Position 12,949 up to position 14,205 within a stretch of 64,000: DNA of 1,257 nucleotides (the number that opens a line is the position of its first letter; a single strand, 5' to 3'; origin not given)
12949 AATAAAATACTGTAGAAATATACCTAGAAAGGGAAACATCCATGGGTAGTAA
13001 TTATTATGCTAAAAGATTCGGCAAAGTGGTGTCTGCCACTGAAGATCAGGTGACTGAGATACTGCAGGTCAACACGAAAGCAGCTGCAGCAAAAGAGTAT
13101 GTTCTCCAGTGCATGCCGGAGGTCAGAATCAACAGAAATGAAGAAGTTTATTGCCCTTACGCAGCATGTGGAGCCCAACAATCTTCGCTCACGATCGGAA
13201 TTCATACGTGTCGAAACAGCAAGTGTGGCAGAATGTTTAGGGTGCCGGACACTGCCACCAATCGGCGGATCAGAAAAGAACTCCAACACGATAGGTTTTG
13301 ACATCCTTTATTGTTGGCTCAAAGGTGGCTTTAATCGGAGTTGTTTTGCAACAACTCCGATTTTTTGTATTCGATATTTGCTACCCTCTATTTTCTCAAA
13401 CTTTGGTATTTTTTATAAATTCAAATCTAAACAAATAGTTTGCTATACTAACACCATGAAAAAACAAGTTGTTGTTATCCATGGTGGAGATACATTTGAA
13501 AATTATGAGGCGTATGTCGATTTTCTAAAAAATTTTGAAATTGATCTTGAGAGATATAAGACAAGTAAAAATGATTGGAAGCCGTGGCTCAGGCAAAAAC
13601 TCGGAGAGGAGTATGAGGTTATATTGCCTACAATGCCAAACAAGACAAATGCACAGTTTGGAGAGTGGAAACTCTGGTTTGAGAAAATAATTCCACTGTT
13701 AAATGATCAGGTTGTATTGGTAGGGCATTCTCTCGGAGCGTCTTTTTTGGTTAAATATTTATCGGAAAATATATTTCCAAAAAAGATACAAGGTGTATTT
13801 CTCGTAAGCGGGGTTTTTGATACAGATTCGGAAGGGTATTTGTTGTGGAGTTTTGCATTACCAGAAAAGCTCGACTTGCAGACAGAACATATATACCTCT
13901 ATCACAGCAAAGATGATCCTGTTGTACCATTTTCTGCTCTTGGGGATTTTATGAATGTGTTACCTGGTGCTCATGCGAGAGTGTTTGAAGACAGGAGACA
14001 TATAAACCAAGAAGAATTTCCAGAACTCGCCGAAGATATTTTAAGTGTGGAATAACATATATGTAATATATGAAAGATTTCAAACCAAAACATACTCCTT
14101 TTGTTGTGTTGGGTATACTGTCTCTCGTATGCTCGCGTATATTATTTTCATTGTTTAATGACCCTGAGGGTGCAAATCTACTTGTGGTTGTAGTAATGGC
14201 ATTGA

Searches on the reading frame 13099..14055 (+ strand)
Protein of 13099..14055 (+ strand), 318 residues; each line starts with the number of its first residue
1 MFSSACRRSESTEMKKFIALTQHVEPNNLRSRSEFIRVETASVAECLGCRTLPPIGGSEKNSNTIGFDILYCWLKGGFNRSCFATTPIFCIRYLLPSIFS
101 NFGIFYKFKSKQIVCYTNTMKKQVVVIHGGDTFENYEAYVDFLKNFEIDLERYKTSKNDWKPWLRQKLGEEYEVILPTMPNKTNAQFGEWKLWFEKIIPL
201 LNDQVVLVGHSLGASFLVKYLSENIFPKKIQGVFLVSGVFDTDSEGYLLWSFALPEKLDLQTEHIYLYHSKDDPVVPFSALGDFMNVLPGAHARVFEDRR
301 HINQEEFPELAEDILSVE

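Call 60: search_protein_families(library=pfam, proteins=[window:13099-14055:+], max_evalue=0.00001)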
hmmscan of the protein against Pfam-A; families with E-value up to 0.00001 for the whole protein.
window:13099-14055:+ (318 aa): 2 families
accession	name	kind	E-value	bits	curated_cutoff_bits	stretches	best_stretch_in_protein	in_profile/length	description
PF06821.19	Ser_hydrolase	-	4.7e-11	43.4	22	1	156-305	11-157/172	Serine hydrolase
PF00561.26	Abhydrolase_1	-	6.3e-07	29.7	25.8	0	200-250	66-113/245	alpha/beta hydrolase fold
